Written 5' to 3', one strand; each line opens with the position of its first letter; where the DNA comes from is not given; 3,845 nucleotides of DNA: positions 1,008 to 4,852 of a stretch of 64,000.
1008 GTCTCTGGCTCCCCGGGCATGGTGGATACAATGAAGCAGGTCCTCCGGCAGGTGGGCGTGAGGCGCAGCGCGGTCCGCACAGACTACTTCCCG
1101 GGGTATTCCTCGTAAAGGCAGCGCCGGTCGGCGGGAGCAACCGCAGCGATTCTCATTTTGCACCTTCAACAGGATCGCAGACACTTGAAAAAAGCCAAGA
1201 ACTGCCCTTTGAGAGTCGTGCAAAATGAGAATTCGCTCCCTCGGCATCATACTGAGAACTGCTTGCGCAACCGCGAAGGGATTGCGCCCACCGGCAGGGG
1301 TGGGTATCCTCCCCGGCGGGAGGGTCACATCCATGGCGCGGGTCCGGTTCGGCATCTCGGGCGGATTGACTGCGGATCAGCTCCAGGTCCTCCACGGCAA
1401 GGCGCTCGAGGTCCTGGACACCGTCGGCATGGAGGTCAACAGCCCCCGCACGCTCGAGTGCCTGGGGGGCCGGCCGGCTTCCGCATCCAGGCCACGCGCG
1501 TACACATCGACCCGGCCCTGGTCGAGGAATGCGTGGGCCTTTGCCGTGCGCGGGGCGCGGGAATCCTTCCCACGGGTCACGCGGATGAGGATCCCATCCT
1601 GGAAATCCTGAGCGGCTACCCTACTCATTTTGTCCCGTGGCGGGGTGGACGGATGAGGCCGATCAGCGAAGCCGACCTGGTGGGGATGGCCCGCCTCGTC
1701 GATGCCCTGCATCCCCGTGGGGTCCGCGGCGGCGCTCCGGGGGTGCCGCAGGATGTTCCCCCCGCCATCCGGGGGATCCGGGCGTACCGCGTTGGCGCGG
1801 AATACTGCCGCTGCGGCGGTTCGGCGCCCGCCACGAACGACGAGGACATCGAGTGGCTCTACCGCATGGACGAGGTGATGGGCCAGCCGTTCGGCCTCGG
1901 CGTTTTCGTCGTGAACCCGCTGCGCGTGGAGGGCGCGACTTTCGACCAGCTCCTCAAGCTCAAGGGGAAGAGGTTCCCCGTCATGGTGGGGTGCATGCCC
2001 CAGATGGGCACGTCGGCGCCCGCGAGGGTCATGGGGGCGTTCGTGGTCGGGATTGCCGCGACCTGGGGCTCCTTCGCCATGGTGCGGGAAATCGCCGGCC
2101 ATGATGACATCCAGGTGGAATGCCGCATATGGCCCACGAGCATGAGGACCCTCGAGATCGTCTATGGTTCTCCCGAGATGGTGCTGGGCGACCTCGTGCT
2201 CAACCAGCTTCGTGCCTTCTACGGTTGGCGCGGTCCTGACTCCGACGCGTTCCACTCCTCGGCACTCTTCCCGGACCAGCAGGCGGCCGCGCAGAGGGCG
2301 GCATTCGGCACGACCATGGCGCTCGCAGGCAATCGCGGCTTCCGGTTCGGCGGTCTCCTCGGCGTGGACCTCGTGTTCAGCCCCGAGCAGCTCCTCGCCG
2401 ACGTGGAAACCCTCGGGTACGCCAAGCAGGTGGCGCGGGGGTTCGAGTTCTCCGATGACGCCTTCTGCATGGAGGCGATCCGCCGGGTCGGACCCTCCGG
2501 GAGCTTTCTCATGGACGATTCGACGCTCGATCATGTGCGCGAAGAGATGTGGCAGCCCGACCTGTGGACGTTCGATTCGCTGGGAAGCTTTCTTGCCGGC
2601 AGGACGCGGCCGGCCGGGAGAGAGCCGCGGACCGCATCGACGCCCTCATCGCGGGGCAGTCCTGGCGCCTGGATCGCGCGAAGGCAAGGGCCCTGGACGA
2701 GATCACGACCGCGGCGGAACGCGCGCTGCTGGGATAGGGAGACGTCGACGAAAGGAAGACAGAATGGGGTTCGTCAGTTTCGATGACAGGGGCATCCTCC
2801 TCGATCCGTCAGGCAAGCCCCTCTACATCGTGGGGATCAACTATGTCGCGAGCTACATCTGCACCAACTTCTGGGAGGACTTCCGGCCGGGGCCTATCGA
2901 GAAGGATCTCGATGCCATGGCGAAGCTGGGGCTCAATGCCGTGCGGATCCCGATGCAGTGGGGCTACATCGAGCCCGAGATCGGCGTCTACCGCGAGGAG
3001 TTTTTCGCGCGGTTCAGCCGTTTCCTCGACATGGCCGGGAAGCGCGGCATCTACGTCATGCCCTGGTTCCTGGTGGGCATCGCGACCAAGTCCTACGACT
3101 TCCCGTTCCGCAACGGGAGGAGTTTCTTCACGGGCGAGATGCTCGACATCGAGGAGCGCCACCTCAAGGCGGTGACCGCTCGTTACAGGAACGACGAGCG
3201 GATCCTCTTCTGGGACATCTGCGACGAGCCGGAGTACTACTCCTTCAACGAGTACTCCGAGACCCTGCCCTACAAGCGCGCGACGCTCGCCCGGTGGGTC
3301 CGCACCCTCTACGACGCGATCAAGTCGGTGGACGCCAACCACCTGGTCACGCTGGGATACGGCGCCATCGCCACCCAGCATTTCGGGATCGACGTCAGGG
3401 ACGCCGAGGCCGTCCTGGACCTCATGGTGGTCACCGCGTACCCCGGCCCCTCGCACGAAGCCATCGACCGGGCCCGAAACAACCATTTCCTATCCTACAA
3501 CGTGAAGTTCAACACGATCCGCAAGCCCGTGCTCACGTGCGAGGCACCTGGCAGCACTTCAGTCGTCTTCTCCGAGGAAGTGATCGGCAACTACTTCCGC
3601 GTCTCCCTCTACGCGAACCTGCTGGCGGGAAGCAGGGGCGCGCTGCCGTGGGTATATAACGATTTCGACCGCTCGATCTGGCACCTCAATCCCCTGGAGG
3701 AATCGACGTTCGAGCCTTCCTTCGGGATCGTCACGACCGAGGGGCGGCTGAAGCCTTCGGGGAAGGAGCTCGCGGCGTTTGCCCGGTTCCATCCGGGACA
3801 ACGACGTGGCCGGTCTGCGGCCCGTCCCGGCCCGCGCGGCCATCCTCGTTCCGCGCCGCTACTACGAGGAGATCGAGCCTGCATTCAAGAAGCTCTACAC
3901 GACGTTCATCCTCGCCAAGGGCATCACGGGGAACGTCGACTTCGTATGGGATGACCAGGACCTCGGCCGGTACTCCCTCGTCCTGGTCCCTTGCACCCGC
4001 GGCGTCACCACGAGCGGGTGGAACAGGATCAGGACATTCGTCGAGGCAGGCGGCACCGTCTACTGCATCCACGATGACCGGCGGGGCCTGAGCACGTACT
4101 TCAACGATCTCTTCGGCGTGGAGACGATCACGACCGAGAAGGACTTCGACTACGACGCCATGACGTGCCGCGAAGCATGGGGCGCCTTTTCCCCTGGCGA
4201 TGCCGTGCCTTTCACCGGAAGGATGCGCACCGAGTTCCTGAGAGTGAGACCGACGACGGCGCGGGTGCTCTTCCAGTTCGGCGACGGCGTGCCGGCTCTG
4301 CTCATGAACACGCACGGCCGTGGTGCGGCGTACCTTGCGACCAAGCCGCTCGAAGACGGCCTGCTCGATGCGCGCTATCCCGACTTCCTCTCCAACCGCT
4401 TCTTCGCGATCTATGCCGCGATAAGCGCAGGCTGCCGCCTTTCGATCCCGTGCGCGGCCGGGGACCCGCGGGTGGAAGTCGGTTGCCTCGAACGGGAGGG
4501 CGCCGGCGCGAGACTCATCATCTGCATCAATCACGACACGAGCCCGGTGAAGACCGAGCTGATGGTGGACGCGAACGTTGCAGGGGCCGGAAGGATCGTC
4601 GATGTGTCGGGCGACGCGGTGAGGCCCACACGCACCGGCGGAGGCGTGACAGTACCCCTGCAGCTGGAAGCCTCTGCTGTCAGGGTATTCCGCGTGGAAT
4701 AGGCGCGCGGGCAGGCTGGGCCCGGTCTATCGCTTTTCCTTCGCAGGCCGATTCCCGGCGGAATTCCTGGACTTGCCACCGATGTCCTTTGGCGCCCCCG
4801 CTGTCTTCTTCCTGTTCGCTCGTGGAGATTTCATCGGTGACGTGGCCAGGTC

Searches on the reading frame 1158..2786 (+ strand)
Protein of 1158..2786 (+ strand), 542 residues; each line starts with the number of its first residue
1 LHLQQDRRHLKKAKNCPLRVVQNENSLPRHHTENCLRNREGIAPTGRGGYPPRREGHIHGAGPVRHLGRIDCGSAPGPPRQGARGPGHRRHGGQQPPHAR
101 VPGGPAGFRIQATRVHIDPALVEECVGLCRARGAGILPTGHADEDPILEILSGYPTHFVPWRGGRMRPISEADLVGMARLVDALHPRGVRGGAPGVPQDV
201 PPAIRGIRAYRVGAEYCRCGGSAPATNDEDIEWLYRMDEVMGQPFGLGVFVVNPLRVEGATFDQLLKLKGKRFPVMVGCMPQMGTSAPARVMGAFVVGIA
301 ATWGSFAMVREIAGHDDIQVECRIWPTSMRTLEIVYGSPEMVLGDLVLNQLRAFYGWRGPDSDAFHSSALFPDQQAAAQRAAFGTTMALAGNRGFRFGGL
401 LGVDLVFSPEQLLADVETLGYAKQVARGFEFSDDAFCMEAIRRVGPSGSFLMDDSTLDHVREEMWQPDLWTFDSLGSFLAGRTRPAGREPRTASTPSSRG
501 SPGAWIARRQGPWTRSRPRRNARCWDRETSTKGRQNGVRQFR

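Call 51: search_protein_families(library=pfam, proteins=[window:1158-2786:+], max_evalue=0.001)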
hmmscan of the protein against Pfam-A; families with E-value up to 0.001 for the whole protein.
window:1158-2786:+ (542 aa): 1 family
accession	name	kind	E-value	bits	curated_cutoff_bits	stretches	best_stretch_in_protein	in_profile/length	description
PF06253.16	MTTB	-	2.3e-21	75.8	25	1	251-471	225-445/500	Trimethylamine methyltransferase (MTTB)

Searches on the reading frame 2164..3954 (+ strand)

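Call 51: search_protein_families(library=pfam, proteins=[window:2164-3954:+], max_evalue=0.001)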
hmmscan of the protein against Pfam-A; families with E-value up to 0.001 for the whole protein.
window:2164-3954:+ (596 aa): 4 families
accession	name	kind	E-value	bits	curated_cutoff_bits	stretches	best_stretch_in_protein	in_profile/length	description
PF00150.24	Cellulase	-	7.6e-11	42.4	23.5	1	235-398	16-166/272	Cellulase (glycosyl hydrolase family 5)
PF02449.21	Glyco_hydro_42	-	7.8e-08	32.5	21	0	244-299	11-64/376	Beta-galactosidase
PF01301.25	Glyco_hydro_35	-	0.00017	21.7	27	1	247-299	28-80/319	Glycosyl hydrolases family 35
PF13204.13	Apiosidase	-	0.00067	19.8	26.5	1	276-492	79-273/320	Apiosidase-like, catalytic domain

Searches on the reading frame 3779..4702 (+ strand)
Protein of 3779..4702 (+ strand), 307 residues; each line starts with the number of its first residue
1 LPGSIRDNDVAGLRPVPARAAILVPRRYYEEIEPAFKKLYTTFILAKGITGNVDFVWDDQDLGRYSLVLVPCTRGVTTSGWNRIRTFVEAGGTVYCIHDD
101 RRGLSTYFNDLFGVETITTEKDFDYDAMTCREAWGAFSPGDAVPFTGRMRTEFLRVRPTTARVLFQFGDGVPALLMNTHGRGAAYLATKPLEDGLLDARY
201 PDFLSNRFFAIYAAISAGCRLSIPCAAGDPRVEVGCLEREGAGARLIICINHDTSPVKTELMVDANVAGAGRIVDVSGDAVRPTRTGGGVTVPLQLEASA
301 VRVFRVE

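Call 51: search_protein_families(library=pfam, proteins=[window:3779-4702:+], max_evalue=0.001)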
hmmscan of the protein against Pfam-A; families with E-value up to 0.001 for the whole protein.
window:3779-4702:+ (307 aa): 1 family
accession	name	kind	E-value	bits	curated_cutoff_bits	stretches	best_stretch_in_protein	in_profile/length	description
PF08532.16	Glyco_hydro_42M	-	1.1e-08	35.3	25.8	1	52-94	45-87/207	Beta-galactosidase trimerisation domain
